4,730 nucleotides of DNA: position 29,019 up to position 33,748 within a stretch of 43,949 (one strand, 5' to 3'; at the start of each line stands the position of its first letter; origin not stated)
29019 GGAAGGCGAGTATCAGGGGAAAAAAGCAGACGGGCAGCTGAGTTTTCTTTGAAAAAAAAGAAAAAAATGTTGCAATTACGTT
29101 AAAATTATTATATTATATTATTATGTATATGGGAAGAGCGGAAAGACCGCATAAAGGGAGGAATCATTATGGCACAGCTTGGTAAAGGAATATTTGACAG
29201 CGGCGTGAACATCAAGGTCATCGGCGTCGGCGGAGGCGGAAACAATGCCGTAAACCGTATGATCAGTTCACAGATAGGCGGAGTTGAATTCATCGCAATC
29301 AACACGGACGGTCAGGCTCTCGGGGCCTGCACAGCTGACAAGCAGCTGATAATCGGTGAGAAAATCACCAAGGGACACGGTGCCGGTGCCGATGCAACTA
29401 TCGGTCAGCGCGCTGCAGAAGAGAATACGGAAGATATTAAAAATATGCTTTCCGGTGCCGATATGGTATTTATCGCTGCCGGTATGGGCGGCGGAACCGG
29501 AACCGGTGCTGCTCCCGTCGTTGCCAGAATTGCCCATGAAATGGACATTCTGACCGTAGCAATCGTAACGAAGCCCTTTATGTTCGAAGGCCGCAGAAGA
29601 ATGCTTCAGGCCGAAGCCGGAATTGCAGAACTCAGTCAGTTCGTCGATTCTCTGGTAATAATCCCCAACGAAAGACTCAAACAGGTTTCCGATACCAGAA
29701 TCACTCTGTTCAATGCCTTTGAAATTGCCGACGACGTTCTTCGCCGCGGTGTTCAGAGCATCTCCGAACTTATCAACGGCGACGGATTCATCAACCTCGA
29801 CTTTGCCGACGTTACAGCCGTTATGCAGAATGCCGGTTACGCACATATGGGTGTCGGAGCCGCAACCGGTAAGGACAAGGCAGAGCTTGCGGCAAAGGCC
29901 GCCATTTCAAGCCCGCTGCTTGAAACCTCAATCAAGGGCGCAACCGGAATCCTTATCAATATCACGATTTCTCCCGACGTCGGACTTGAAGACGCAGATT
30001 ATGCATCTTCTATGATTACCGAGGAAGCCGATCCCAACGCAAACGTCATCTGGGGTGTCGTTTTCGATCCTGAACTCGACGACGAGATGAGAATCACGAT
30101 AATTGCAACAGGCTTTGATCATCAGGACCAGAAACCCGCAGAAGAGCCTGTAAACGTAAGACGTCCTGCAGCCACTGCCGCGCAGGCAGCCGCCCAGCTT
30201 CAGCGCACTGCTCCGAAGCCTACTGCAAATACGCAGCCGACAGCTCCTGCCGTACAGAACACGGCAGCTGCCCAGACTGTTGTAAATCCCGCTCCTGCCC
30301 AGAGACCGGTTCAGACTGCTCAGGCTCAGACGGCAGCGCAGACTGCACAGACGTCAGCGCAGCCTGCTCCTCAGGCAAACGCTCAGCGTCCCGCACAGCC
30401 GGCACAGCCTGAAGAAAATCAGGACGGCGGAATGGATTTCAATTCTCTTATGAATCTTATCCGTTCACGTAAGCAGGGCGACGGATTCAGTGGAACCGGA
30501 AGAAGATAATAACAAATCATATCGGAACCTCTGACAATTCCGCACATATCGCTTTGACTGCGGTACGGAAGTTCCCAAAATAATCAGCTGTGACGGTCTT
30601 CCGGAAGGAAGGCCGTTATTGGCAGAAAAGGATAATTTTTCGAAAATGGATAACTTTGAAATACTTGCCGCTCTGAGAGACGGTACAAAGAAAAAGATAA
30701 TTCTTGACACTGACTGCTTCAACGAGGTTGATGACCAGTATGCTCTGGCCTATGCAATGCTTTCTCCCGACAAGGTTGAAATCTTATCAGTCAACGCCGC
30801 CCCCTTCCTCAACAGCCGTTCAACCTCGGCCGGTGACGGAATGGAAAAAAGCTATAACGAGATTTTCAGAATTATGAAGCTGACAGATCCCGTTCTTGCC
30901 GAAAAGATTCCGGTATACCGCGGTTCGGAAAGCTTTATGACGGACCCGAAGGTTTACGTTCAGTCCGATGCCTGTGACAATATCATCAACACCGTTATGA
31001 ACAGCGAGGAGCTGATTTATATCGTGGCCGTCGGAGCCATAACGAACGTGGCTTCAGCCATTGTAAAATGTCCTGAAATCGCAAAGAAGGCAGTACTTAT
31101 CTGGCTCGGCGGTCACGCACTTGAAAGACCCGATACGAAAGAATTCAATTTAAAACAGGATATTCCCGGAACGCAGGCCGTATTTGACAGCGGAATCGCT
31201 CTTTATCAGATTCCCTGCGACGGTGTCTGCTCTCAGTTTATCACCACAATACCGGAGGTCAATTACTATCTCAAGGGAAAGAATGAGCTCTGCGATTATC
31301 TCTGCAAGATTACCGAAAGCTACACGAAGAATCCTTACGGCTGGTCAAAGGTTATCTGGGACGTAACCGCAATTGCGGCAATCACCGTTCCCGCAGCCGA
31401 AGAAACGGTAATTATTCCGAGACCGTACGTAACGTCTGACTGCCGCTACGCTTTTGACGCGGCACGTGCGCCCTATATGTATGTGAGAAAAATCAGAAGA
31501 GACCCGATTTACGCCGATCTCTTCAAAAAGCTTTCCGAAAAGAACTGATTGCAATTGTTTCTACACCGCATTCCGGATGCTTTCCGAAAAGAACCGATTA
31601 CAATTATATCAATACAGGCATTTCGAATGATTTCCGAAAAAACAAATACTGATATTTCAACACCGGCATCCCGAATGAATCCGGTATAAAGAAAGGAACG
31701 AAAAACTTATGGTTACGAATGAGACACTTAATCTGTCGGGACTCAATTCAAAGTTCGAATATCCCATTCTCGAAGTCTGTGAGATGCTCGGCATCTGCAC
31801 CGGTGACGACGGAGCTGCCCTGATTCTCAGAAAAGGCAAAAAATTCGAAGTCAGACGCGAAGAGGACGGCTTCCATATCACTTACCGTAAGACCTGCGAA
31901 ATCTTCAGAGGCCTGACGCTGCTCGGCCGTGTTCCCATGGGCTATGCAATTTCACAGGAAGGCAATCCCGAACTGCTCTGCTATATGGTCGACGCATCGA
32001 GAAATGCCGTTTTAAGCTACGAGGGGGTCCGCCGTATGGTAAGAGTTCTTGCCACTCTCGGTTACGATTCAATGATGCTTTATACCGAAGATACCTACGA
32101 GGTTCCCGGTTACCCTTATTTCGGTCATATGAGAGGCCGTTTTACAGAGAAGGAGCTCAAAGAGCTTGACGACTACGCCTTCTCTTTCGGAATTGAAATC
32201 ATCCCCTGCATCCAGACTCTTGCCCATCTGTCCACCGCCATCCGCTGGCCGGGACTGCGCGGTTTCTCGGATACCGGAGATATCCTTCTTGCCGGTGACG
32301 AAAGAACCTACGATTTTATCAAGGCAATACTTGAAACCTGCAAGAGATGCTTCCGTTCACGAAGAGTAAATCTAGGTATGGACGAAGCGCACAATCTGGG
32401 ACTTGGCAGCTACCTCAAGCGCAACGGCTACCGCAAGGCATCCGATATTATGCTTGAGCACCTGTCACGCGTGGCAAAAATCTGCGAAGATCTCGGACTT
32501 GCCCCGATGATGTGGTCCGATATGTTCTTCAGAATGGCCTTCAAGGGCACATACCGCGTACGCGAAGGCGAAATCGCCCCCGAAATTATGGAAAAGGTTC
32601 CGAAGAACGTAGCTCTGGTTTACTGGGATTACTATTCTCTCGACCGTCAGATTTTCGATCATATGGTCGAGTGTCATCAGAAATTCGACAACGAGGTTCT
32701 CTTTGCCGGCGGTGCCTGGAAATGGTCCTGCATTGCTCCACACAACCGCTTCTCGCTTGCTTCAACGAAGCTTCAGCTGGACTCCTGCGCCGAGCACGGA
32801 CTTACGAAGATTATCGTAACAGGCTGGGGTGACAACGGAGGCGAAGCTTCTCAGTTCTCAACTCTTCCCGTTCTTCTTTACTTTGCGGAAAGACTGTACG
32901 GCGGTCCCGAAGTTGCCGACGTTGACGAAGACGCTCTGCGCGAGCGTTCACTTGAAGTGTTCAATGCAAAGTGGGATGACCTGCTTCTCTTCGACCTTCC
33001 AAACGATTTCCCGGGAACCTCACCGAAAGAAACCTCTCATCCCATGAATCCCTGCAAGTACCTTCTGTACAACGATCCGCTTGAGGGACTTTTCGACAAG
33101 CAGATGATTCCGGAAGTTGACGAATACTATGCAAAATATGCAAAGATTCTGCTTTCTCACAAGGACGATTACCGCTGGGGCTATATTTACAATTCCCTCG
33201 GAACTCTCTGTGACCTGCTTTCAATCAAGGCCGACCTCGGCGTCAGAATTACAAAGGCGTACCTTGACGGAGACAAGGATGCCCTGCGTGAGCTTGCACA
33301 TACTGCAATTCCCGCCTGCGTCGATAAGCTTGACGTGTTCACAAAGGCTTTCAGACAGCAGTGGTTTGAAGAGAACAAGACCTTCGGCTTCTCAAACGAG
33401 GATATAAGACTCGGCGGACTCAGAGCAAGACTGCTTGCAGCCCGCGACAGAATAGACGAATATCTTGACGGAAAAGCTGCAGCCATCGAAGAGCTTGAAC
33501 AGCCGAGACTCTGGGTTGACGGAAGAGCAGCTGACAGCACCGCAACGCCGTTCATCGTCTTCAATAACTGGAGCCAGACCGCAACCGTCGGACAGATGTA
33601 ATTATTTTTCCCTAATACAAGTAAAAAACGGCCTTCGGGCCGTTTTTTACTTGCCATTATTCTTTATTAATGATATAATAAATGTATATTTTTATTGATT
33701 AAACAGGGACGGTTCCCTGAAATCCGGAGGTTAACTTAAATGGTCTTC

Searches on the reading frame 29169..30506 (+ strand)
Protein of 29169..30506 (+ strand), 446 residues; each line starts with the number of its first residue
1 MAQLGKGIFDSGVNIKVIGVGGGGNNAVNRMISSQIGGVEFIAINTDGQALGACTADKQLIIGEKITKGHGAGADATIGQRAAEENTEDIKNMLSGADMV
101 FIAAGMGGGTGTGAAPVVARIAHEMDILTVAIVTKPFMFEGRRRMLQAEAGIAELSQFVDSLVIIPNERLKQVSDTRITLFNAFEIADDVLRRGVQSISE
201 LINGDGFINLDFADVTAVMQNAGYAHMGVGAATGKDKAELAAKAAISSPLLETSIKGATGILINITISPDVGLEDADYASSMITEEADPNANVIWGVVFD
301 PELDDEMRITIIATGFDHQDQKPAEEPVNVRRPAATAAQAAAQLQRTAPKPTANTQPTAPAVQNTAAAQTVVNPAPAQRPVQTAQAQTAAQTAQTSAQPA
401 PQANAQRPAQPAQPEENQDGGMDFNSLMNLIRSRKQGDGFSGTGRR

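Call 26: search_protein_families(library=pfam, proteins=[window:29169-30506:+], max_evalue=0.00001)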
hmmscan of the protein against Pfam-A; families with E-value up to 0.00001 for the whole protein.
window:29169-30506:+ (446 aa): 2 families
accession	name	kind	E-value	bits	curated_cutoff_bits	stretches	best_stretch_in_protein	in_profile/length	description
PF00091.31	Tubulin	-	3.3e-48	164.9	33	1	14-174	1-189/190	Tubulin/FtsZ family, GTPase domain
PF12327.13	FtsZ_C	-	7e-34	116.4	27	1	223-317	1-95/95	FtsZ family, C-terminal domain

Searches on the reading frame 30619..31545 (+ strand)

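Call 26: search_protein_families(library=pfam, proteins=[window:30619-31545:+], max_evalue=0.00001)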
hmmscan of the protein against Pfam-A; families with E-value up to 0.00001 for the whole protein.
window:30619-31545:+ (309 aa): 1 family
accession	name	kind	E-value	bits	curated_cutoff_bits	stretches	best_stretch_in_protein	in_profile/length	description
PF01156.24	IU_nuc_hydro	-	6.6e-21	75.7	34.2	1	27-259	1-248/297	Inosine-uridine preferring nucleoside hydrolase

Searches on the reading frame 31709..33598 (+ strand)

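Call 26: search_protein_families(library=pfam, proteins=[window:31709-33598:+], max_evalue=0.00001)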
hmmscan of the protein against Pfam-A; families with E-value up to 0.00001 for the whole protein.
window:31709-33598:+ (630 aa): 2 families
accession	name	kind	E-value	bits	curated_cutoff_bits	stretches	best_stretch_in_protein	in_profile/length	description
PF18088.7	Glyco_H_20C_C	-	2.9e-58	197.4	27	1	423-609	1-188/194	Glycoside Hydrolase 20C C-terminal domain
PF00728.28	Glyco_hydro_20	-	1.9e-08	34.5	22.3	1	140-306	70-239/348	Glycosyl hydrolase family 20, catalytic domain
